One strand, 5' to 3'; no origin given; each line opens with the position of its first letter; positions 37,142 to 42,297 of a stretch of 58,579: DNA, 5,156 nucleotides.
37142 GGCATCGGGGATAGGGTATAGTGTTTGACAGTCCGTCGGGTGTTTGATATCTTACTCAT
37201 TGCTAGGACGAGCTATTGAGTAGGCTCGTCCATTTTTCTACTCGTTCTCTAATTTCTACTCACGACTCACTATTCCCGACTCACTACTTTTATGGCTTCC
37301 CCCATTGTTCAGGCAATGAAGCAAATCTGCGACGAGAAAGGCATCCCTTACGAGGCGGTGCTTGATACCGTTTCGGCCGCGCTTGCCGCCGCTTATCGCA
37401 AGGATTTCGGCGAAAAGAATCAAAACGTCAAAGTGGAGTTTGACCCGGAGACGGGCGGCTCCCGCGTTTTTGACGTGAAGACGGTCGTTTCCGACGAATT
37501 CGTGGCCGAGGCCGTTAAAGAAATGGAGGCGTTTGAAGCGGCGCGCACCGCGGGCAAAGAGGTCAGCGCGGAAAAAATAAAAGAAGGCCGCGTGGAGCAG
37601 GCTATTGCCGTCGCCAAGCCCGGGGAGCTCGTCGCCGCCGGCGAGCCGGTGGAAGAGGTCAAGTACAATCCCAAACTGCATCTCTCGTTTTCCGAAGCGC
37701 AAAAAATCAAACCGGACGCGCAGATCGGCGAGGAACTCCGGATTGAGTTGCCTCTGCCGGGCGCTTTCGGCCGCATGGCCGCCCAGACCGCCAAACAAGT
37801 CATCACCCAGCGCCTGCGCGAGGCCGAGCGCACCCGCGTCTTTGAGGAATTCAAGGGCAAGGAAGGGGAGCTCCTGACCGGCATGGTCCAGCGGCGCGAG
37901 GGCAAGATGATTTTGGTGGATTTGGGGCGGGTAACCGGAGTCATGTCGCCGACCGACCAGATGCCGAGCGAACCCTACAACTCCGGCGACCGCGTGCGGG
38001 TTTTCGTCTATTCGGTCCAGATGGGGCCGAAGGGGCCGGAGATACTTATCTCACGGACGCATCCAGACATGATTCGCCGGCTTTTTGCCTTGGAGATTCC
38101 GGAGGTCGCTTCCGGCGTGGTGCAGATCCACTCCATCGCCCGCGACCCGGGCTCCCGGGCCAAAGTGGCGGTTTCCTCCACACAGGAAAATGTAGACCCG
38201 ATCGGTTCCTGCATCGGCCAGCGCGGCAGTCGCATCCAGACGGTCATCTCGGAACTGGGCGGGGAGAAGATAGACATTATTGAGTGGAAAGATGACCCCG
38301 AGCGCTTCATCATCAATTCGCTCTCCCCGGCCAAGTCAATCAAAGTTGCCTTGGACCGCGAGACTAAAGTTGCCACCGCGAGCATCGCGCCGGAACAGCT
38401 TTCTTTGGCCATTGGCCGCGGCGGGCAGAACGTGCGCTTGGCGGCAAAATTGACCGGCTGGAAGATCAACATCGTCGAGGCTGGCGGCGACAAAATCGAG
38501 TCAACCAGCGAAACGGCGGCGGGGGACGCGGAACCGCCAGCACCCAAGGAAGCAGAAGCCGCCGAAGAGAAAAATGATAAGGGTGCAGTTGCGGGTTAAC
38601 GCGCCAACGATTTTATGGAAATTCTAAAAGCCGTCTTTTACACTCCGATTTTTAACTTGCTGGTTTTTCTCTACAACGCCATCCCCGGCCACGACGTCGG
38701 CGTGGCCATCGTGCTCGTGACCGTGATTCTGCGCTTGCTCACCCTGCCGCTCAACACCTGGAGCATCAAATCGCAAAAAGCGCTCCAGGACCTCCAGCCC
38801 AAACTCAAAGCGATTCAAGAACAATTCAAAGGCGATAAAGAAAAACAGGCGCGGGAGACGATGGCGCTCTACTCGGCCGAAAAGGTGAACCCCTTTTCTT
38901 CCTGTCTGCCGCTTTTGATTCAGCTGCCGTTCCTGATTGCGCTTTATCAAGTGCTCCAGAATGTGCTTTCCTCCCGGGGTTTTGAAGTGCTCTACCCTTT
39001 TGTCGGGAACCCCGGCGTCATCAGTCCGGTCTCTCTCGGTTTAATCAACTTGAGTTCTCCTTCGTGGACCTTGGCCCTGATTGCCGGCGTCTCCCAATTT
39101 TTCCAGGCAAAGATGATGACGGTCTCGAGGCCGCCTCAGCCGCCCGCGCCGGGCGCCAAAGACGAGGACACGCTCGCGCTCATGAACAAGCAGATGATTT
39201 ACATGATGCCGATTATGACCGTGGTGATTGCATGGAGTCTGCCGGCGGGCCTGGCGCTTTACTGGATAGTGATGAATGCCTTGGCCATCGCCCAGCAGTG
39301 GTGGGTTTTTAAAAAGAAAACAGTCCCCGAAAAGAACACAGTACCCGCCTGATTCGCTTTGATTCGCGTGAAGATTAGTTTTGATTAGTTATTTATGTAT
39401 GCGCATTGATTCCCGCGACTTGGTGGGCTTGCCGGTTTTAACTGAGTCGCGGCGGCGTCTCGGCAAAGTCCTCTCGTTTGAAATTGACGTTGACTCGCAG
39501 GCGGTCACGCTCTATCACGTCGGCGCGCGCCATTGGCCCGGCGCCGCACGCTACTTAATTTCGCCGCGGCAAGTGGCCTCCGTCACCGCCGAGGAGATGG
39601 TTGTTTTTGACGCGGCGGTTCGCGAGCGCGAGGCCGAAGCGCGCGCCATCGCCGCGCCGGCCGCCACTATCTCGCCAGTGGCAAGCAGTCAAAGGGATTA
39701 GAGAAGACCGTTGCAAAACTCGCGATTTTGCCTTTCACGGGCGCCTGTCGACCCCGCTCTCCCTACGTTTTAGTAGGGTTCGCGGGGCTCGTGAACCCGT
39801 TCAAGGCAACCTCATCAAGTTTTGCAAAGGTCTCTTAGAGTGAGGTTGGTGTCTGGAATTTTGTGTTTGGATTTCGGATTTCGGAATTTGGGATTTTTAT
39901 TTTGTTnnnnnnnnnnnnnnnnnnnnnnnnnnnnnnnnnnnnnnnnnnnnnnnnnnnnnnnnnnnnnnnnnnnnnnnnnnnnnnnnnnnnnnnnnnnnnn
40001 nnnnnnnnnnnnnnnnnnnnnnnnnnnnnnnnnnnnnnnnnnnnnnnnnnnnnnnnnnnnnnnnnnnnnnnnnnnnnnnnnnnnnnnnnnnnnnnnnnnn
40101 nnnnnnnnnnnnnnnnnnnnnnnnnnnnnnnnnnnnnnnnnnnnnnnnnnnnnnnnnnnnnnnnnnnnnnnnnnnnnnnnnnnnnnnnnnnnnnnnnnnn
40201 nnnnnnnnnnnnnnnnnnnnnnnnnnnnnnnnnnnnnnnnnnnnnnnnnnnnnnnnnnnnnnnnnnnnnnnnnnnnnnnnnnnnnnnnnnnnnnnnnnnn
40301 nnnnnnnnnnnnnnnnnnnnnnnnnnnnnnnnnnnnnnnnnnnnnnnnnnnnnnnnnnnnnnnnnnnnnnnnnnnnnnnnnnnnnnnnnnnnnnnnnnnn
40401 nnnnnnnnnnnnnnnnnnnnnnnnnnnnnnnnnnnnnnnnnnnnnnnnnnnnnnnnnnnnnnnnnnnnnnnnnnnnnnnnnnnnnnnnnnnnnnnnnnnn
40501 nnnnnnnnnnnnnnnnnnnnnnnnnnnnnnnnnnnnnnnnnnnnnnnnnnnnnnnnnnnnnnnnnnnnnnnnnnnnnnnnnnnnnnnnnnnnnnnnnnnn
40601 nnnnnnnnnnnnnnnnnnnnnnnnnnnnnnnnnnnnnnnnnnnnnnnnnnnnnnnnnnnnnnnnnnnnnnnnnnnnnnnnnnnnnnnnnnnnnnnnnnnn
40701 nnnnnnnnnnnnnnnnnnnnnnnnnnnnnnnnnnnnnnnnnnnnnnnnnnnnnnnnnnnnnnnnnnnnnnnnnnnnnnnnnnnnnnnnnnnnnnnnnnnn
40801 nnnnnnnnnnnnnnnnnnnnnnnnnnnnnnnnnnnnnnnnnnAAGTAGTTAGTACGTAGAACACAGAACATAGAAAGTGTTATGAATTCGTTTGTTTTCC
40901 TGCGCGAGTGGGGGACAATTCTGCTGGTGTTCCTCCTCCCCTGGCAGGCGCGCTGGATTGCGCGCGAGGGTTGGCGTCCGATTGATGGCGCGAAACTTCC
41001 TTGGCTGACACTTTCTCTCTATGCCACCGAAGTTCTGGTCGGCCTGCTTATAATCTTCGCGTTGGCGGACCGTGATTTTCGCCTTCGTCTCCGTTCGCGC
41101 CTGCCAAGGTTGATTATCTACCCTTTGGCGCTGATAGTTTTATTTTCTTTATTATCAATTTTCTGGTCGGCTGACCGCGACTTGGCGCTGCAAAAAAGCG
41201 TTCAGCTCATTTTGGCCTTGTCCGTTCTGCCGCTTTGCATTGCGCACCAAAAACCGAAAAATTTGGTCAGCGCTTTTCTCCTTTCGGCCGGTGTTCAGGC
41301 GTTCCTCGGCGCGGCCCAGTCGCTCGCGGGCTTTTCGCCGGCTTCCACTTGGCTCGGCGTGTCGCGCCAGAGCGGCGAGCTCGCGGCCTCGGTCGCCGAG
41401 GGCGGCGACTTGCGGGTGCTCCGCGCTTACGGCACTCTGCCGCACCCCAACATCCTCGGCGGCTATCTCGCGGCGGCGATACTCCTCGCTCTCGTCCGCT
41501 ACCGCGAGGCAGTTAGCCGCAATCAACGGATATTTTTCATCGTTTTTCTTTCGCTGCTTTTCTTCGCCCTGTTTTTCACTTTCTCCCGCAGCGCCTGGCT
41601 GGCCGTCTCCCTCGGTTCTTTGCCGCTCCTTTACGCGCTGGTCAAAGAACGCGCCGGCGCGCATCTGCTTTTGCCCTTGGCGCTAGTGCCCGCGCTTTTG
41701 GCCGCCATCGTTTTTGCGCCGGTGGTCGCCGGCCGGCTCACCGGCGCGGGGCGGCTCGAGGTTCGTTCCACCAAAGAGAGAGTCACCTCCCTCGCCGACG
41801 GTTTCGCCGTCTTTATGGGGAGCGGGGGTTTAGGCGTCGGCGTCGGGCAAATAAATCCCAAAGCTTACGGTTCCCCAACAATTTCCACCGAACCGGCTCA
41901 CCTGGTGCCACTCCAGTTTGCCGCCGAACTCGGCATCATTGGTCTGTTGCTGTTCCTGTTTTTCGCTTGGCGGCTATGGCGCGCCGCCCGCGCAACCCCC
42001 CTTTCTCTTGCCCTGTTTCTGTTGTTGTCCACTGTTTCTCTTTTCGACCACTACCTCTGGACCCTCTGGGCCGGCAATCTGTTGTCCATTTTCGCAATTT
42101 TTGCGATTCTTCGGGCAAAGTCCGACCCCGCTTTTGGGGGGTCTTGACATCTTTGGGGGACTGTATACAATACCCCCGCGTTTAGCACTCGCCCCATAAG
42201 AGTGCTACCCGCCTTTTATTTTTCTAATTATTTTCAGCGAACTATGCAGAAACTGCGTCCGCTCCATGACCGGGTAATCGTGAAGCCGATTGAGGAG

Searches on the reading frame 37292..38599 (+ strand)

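Call 45: search_protein_families(library=pfam, proteins=[window:37292-38599:+], max_evalue=0.001)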
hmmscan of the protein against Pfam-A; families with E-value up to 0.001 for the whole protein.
window:37292-38599:+ (435 aa): 4 families
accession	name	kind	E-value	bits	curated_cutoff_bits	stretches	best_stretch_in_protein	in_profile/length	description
PF08529.16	NusA_N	-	1.6e-35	122.3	23.8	2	5-91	2-84/119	NusA N-terminal domain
PF13184.12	KH_5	-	6.5e-29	100.3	27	1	286-352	1-67/69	NusA-like KH domain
PF00013.35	KH_1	-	4.2e-05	23.7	21.5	0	365-400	6-40/66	KH domain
PF23095.1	KH_NusA_C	-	5.3e-05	23.6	34.2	1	363-397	3-37/59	Transcription termination/antitermination protein NusA, KH domain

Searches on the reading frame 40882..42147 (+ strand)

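Call 9: search_protein_families(library=pfam, proteins=[window:40882-42147:+], max_evalue=0.01)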
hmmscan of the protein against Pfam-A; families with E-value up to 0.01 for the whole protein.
window:40882-42147:+ (421 aa): 1 family
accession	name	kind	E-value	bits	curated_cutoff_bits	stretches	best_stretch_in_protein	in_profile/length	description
PF04932.20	Wzy_C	-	2.5e-13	50.5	31.7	1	222-359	2-149/149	O-Antigen ligase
